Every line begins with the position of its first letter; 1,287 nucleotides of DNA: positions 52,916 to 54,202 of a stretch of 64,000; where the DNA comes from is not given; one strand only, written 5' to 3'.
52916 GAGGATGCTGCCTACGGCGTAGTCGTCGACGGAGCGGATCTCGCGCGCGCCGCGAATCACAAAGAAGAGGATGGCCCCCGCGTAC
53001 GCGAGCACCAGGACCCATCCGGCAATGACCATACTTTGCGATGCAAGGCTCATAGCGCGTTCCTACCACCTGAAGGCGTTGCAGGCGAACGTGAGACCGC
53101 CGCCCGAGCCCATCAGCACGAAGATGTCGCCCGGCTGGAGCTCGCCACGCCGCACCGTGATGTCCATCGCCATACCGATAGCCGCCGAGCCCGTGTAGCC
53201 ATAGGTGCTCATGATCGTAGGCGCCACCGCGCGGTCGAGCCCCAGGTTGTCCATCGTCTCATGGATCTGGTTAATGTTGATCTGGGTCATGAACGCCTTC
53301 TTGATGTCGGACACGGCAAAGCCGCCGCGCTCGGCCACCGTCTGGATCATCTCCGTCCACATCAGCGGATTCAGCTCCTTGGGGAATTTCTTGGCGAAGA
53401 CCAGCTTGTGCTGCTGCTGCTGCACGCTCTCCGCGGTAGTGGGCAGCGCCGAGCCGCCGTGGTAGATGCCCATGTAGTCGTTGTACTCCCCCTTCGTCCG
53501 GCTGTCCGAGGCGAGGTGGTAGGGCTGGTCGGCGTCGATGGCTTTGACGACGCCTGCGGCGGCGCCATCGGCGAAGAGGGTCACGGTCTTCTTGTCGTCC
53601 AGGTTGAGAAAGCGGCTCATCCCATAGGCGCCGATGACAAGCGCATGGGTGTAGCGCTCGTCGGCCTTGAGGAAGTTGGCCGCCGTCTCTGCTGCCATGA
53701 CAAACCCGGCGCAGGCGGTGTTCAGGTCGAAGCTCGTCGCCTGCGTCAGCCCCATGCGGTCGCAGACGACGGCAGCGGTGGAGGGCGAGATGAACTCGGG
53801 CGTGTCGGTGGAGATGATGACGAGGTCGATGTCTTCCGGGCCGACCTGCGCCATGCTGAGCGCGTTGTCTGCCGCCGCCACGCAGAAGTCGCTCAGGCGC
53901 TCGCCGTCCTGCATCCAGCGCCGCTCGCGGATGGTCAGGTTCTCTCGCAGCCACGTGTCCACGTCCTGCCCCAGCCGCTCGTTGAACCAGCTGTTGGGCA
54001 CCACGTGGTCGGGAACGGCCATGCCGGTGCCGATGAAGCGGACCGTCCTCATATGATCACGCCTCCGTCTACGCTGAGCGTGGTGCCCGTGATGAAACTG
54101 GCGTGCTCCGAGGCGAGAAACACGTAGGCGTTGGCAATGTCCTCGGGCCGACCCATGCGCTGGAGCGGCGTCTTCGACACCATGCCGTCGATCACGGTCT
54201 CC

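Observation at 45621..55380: Ten-gene regulator-led locus with an Ole/beta-lactone-like enzyme set embedded in an envelope-spanning uptake-like context; no characterised pathway recognised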

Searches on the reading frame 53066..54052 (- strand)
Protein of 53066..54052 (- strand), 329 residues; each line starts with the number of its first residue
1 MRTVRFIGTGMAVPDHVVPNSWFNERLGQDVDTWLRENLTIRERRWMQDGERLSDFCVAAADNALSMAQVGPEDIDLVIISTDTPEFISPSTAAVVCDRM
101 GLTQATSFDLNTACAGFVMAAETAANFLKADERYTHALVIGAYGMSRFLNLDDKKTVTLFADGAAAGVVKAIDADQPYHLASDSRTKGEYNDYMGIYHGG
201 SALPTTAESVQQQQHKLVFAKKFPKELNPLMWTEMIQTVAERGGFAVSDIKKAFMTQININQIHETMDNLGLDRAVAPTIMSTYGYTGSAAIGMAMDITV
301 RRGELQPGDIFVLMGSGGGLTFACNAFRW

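Call 4: search_protein_families(library=pfam, max_evalue=0.01, proteins=[window:53066-54052:-])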
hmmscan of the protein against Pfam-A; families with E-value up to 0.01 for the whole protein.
seq(329 aa): 3 families
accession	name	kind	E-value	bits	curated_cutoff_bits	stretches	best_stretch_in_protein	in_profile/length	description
PF08541.16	ACP_syn_III_C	-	2.1e-21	76.3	26.6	1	242-329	3-90/90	3-Oxoacyl-[acyl-carrier-protein (ACP)] synthase III C terminal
PF08545.16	ACP_syn_III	-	1.1e-20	73.8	24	1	108-187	1-79/80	3-Oxoacyl-[acyl-carrier-protein (ACP)] synthase III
PF08392.18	FAE1_CUT1_RppA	-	1.9e-06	27.9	27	1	39-167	68-201/290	FAE1/Type III polyketide synthase-like protein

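Call 5: search_protein_families(library=ncbifam, max_evalue=0.001, proteins=[window:53066-54052:-])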
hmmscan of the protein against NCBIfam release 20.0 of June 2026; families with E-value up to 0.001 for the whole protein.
seq(329 aa): 15 families
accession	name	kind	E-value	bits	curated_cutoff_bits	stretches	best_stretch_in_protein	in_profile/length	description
NF006829.0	PRK09352.1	subfamily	1.1e-65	221.8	249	1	2-329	3-321/322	beta-ketoacyl-ACP synthase 3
TIGR00747.1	fabH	subfamily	6.8e-57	193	292.1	1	3-329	2-322/322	beta-ketoacyl-ACP synthase III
NF004623.0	PRK05963.1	equivalog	3.1e-50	171.3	437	1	2-324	4-323/328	beta-ketoacyl-ACP synthase III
NF005308.0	PRK06840.1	equivalog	1.9e-41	142.2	315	1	3-329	4-335/339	3-oxoacyl-ACP synthase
NF005541.0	PRK07204.1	equivalog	2.2e-33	116.1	402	1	1-323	2-323/329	beta-ketoacyl-ACP synthase III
NF006720.0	PRK09258.1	equivalog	7.4e-28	97.8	285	2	35-142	43-150/338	3-oxoacyl-ACP synthase III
NF005703.0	PRK07515.1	equivalog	2.5e-24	85.8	304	1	50-321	93-364/373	beta-ketoacyl-ACP synthase III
NF009519.0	PRK12880.1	equivalog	5.7e-17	62.1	436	1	23-186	28-193/353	beta-ketoacyl-ACP synthase III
NF003274.0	PRK04262.1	equivalog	5.9e-11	42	244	1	5-144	4-142/347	hydroxymethylglutaryl-CoA synthase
TIGR00748.1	HMG_CoA_syn_Arc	equivalog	1.9e-06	27.4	353.35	1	6-142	4-139/345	hydroxymethylglutaryl-CoA synthase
NF004720.0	PRK06064.1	subfamily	7.2e-06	25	420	1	51-150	20-120/389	thiolase domain-containing protein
TIGR01835.1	HMG-CoA-S_prok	equivalog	3.1e-05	23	360.35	1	60-142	54-136/382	hydroxymethylglutaryl-CoA synthase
NF042429.2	DHPHCoAsyn_DpgA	equivalog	4.7e-05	22.5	425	1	56-329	73-350/350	3,5-dihydroxyphenylacetyl-CoA synthase DpgA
NF005704.0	PRK07516.1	subfamily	5.6e-05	22.2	412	0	49-147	18-117/389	thiolase domain-containing protein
NF004936.0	PRK06289.1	equivalog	0.00051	18.9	375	1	44-143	17-118/405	acetyl-CoA acetyltransferase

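Call 8: find_homologous_proteins(query=window:53066-54052:-, max_evalue=1e-10)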
Query seq(329 aa) (329 aa): 4683 proteins with E <= 1e-10 among 7829 candidates; the best 120 are listed.
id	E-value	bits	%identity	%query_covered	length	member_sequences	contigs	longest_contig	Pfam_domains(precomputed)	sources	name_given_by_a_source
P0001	8.6e-220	747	100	100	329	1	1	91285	PF08545.17,PF08541.17,PF08392.19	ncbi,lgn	ncbi:MAG: ketoacyl-ACP synthase III [Bacteroidota bacterium]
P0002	6.6e-198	675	88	100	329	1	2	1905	PF08545.17,PF08541.17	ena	-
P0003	1.2e-187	641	84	100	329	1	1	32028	PF08545.17,PF08541.17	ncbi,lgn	ncbi:MAG: ketoacyl-ACP synthase III [Bacteroidota bacterium]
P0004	1.1e-176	605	80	100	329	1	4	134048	PF08545.17,PF08541.17,PF08392.19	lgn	-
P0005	3.2e-176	604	78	100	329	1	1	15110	PF08545.17,PF08541.17,PF08392.19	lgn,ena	-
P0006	1.5e-175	601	80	100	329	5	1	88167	PF08545.17,PF08541.17,PF08392.19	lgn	-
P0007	2.2e-175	601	78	100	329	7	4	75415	PF08545.17,PF08541.17,PF08392.19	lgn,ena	-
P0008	1.1e-173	595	77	100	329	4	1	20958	PF08545.17,PF08541.17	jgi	jgi:3-oxoacyl-[acyl-carrier-protein] synthase-3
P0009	1.2e-173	595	82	97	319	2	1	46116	PF08545.17,PF08541.17,PF08392.19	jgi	jgi:3-oxoacyl-[acyl-carrier-protein] synthase-3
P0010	9.0e-173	592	78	100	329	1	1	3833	PF08545.17,PF08541.17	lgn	-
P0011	1.3e-171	588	77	100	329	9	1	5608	PF08545.17,PF08541.17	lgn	-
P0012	1.6e-170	585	76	100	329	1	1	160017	PF08545.17,PF00108.30,PF08541.17,PF08392.19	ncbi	-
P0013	6.3e-169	580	77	100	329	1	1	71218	PF08545.17,PF08541.17,PF08392.19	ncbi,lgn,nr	ncbi:MAG: ketoacyl-ACP synthase III [Balneolia bacterium]|nr:ketoacyl-ACP synthase III [Balneolia ba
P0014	2.0e-168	578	76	100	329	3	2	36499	PF08545.17,PF08541.17,PF08392.19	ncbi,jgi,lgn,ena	ncbi:MAG: ketoacyl-ACP synthase III [Balneolaceae bacterium]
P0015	2.8e-168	577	76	100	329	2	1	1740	PF08545.17,PF08541.17,PF08392.19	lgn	-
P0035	1.3e-163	562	75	100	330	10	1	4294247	PF08545.17,PF08541.17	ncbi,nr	ncbi:3-oxoacyl-ACP synthase III family protein [Cyclonatronum proteinivorum]|nr:ketoacyl-ACP synthas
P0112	1.5e-115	404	57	99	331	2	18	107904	PF08545.17,PF08541.17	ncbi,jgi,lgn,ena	ncbi:MAG: ketoacyl-ACP synthase III [Weeksellaceae bacterium]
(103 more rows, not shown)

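Call 9: find_encoding_contigs(protein=P0035, flank=10000, max_places=2)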
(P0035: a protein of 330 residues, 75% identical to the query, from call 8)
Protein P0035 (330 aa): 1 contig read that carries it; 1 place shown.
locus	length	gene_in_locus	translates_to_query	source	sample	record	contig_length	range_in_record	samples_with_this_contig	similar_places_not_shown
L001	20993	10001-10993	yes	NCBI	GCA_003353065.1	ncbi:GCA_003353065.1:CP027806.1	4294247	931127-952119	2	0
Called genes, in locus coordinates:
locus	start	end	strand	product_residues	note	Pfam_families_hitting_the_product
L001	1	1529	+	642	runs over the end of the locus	-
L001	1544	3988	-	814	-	PF13567:DUF4131, PF03772:Competence, PF00753:Lactamase_B, PF12706:Lactamase_B_2 (weak)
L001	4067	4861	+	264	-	PF02585:PIG-L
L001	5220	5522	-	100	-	PF05016:ParE_toxin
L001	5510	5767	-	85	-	PF02604:PhdYeFM_antitox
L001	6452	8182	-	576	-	PF01019:G_glu_transpept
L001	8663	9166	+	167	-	PF13412:HTH_24 (faint)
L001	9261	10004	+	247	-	PF00106:adh_short, PF08659:KR, PF23441:SDR, PF13561:adh_short_C2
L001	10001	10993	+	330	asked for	PF08545:ACP_syn_III, PF08541:ACP_syn_III_C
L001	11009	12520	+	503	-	PF00474:SSF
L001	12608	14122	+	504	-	PF00501:AMP-binding, PF13193:AMP-binding_C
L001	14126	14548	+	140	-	PF01575:MaoC_dehydratas, PF13452:FAS1_DH_region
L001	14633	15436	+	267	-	PF07705:CARDB (weak), PF22073:Cep192_D4 (weak), PF07610:DUF1573 (faint), PF22544:HYDIN_VesB_CFA65-like_Ig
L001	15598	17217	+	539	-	-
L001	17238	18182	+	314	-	PF00561:Abhydrolase_1, PF12146:Hydrolase_4, PF12697:Abhydrolase_6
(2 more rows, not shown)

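Call 10: find_encoding_contigs(protein=P0112, flank=10000, max_places=2)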
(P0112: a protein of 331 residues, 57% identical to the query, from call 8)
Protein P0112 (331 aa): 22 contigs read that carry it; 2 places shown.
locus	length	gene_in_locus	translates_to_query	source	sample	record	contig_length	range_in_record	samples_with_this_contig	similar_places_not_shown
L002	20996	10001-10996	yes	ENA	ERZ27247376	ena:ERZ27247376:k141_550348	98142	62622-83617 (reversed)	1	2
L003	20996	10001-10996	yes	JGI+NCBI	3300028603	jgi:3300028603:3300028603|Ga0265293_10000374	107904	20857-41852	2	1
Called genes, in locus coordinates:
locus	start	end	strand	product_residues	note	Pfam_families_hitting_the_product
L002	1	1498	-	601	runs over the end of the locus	PF00009:GTP_EFTU, PF22042:EF-G_D2, PF03144:GTP_EFTU_D2, PF00679:EFG_C, PF21018:BipA_C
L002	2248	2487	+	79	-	PF04014:MazE_antitoxin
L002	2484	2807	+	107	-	PF02452:PemK_toxin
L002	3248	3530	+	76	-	-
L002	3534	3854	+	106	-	PF05016:ParE_toxin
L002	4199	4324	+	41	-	-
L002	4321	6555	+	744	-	PF00930:DPPIV_N (faint), PF26549:Tricorn_N, PF07676:PD40, PF26549:Tricorn_N, PF07676:PD40, PF04389:Peptidase_M28, PF01546:Peptidase_M20 (weak), PF13180:PDZ_2, +1 more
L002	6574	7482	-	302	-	PF00135:COesterase, PF20434:BD-FAE, PF00561:Abhydrolase_1 (faint), PF07859:Abhydrolase_3, PF01738:DLH (faint), PF12146:Hydrolase_4 (faint), PF00326:Peptidase_S9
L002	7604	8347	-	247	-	PF00106:adh_short, PF08659:KR, PF01370:Epimerase (weak), PF13561:adh_short_C2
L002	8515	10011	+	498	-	PF00474:SSF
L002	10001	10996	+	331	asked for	PF08545:ACP_syn_III, PF08541:ACP_syn_III_C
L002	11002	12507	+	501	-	PF00501:AMP-binding, PF13193:AMP-binding_C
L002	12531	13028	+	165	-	-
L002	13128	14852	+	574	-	-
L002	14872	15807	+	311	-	PF02230:Abhydrolase_2 (faint), PF00561:Abhydrolase_1, PF00975:Thioesterase (weak), PF07819:PGAP1 (faint), PF12146:Hydrolase_4, PF12697:Abhydrolase_6, PF03096:Ndr (weak), PF00756:Esterase (weak)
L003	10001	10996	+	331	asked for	PF08545:ACP_syn_III, PF08541:ACP_syn_III_C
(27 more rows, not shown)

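Call 11: search_solved_structures(query=P0001, max_evalue=0.00001, show_alignments=2)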
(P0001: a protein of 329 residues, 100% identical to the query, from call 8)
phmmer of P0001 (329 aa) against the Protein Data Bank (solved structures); distinct sequences matched with E-value up to 0.00001: 64 (the best 60 are shown).
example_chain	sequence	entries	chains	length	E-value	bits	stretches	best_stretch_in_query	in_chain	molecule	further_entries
8vd9_A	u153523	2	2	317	4.5e-39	138.2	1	6-329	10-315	Beta-ketoacyl-[acyl-carrier-protein] synthase III 1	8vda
4dfe_A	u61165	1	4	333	1.9e-38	136.2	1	5-328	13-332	3-oxoacyl-[acyl-carrier-protein] synthase 3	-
1zow_A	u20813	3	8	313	1.9e-37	132.8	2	6-175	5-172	3-oxoacyl-[acyl-carrier-protein] synthase III | 3-oxoacyl-[acyl-carrier-protein] synthase 3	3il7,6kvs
4ryb_A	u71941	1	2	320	1.1e-35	127.1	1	4-323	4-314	3-oxoacyl-[acyl-carrier-protein] synthase 3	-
2ebd_A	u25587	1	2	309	2.4e-34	122.7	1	5-326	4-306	3-oxoacyl-[acyl-carrier-protein] synthase 3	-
4nhd_A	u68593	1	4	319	6.1e-34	121.3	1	5-323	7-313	3-oxoacyl-[acyl-carrier-protein] synthase 3 protein 1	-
5bqs_A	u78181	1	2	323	7.1e-34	121.1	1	12-323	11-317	3-oxoacyl-[acyl-carrier-protein] synthase 3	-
9j6e_A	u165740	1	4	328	1.3e-33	120.3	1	2-327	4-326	3-oxopimeloyl-[acyl-carrier-protein] synthase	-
4wzu_A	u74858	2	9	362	1.8e-33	119.8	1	8-329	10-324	3-oxoacyl-[acyl-carrier-protein] synthase 3 protein 2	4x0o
6kue_A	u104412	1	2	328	3.2e-33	119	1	2-327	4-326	3-oxoacyl-[acyl-carrier-protein] synthase III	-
3il3_A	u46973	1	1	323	9.1e-33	117.5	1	5-324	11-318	3-oxoacyl-[acyl-carrier-protein] synthase 3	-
4ylt_A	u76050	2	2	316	1e-32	117.3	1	5-324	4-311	3-oxoacyl-[acyl-carrier-protein] synthase 3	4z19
4x9k_A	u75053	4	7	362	3.3e-32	115.6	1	8-329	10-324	3-oxoacyl-[acyl-carrier-protein] synthase 3 protein 2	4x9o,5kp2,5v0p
9w96_A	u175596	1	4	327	3.6e-32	115.5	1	2-327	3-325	3-oxopimeloyl-[acyl-carrier-protein] synthase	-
1ub7_A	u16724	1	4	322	5e-30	108.4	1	7-329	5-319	3-oxoacyl-[acyl-carrier protein] synthase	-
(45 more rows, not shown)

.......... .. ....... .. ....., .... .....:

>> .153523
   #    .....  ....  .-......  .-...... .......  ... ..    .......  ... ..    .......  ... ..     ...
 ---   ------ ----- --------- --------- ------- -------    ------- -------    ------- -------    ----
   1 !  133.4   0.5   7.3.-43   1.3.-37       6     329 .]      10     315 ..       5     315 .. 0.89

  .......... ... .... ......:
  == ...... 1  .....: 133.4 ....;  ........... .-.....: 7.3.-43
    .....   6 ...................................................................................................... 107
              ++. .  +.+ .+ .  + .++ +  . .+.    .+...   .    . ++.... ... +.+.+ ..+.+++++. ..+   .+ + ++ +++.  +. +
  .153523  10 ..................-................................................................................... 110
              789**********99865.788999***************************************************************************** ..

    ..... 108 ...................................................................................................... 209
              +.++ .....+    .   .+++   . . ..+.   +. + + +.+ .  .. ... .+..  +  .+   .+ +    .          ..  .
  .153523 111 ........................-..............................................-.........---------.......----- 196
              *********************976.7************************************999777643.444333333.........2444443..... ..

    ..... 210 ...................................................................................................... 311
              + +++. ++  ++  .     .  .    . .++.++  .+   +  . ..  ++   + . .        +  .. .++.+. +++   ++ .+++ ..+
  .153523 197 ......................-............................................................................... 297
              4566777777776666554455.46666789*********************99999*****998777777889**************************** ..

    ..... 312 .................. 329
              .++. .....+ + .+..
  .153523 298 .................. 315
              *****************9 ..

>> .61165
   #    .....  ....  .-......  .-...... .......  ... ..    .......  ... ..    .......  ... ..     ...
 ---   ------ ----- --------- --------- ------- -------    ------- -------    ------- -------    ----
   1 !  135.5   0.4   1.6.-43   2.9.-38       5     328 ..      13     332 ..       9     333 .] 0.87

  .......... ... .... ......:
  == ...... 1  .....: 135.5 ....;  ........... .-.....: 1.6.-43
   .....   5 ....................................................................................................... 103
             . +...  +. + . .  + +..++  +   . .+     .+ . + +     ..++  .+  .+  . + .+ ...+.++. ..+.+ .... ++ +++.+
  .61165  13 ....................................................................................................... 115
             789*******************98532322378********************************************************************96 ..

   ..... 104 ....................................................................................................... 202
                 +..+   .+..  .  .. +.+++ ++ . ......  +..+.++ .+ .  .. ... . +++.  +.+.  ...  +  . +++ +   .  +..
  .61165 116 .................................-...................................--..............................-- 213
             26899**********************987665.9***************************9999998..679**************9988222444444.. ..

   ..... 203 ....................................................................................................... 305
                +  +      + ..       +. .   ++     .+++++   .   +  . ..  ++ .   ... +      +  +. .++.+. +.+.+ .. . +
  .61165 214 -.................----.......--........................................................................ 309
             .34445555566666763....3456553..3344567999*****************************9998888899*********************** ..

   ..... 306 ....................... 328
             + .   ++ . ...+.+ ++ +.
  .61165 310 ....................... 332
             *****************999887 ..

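Call 19: find_related_loci(query=A1, collection=genome_contigs, flank=10000)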
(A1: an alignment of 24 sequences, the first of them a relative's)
Query A1 (329 aa) in genome_contigs; peptide patterns used: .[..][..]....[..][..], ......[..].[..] (x = any residue, [..] = any of these).
600 stretches matched a pattern (row limit reached: there are more); 590 encode a relative of the query (tblastn E <= 1e-3); the best 80 are kept; 80 distinct loci.
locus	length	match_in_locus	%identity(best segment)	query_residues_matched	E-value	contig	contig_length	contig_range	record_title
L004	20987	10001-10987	76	1-329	5e-180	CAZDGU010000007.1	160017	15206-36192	MAG TPA_asm: uncultured Balneola sp. isolate SRP187154_co1_112 genome assembly, contig: NODE_47_length_160017_cov_8.4609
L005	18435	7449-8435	76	1-329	4e-178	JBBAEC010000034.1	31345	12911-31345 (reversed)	MAG: Balneolaceae bacterium isolate SO_2017_LW2_144 scaffold_3189_c1_LW138R_2017, whole genome shotgun sequence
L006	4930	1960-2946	74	1-329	9e-176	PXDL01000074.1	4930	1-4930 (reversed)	MAG: Balneolia bacterium isolate T3Sed10_333R1 T3-Sed10-C49466, whole genome shotgun sequence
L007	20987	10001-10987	73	1-329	2e-169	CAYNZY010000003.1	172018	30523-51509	MAG TPA_asm: uncultured Rhodohalobacter sp. isolate binchicken_co405_53 genome assembly, contig: NODE_88_length_172018_c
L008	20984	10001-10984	67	2-329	3e-148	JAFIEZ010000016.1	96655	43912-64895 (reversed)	MAG: Bacteroidetes bacterium isolate coassembly_bin.10 k141_153744, whole genome shotgun sequence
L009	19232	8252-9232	63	2-328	3e-144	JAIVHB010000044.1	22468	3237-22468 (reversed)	MAG: Rhodothermaceae bacterium isolate MAG3 MTG3_3388, whole genome shotgun sequence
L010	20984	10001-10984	60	2-329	1e-127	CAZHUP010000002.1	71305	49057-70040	MAG TPA_asm: uncultured Rhodohalobacter sp. isolate binchicken_co32_118 genome assembly, contig: NODE_275_length_71305_c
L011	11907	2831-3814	59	1-328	2e-126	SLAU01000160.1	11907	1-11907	MAG: Balneolaceae bacterium isolate CSSed162cmB_41R1 CSSed16-2cmB-18353, whole genome shotgun sequence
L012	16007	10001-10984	59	1-329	9e-125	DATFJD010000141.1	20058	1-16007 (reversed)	MAG TPA_asm: Halalkalibaculum sp. isolate SMAG_U9135 k141_307792, whole genome shotgun sequence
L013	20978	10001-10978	57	2-328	3e-123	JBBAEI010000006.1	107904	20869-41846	MAG: Weeksellaceae bacterium isolate SO_2017_LW2_150 scaffold_390_c1_LW138R_2017, whole genome shotgun sequence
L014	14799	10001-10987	58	1-329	2e-122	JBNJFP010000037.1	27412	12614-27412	MAG: Bacteroidota bacterium isolate Y22_60dBSe2.bin.62 NODE_1587_length_27412_cov_48.110753, whole genome shotgun sequen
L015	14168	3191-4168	55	2-328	3e-120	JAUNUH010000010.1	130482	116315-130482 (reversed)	MAG: Flavobacteriaceae bacterium isolate S5R_St_19 NODE_47_length_130482_cov_25.204122, whole genome shotgun sequence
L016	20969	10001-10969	57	1-323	6e-119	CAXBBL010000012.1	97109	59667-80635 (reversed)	MAG TPA_asm: uncultured Schleiferiaceae bacterium isolate ERR2762107_binner123_Refined_32 genome assembly, contig: ERZ34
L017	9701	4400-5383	55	1-328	1e-118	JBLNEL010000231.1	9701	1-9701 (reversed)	MAG: Bacillota bacterium isolate MAG74 PRJNA889980_bin13_renamed_230, whole genome shotgun sequence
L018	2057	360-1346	54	1-329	4e-125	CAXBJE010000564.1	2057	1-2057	MAG TPA_asm: uncultured Owenweeksia sp. isolate ERR2762141_binner13_Refined_22 genome assembly, contig: ERZ3421844.48963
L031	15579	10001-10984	53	2-329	4e-115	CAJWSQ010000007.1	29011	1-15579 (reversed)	MAG TPA_asm: uncultured Flavobacteriales bacterium isolate ERR599059_bin.105_MetaBAT_v2.12.1_MAG genome assembly, contig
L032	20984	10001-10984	51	1-328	7e-115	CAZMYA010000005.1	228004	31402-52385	MAG TPA_asm: uncultured Ignavibacterium sp. isolate SRP290908_co1_68 genome assembly, contig: NODE_30_length_228004_cov_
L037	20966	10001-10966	53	8-329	5e-114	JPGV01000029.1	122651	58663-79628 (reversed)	MAG: [Candidatus Thermochlorobacteriaceae] bacterium GBChlB GB_Chlorobi_Contig_561, whole genome shotgun sequence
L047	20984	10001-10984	52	1-328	1e-112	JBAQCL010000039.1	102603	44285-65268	MAG: Ignavibacteriaceae bacterium isolate MFD12018_ilm_asm_bin31 k127_3545, whole genome shotgun sequence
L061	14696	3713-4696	52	1-328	1e-111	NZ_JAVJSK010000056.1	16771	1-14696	MAG: Phaeodactylibacter sp. isolate G1-WW12-15 k141_44694, whole genome shotgun sequence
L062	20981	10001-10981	50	2-328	2e-111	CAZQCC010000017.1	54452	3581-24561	MAG TPA_asm: uncultured Ignavibacterium sp. isolate binchicken_co269_87 genome assembly, contig: NODE_519_length_54452_c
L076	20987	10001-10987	52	1-329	2e-110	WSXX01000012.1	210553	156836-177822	MAG: Bacteroidetes bacterium isolate X3_MetaBAT.13 scaffold_54, whole genome shotgun sequence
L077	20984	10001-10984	52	1-328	3e-110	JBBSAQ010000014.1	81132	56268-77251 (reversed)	MAG: Chitinophagales bacterium isolate La6_metabat2.027 La6_metabat2.027_K_1079617_L_81132_cov_79.9353, whole genome sho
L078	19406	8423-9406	49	1-328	7e-110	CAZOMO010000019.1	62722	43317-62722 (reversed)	MAG TPA_asm: uncultured Ignavibacterium sp. isolate binchicken_co235_20 genome assembly, contig: NODE_1127_length_62722_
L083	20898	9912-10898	51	1-329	2e-109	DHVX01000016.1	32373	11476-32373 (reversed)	MAG TPA_asm: Bacteroidales bacterium UBA5197 UBA5197_contig_7673, whole genome shotgun sequence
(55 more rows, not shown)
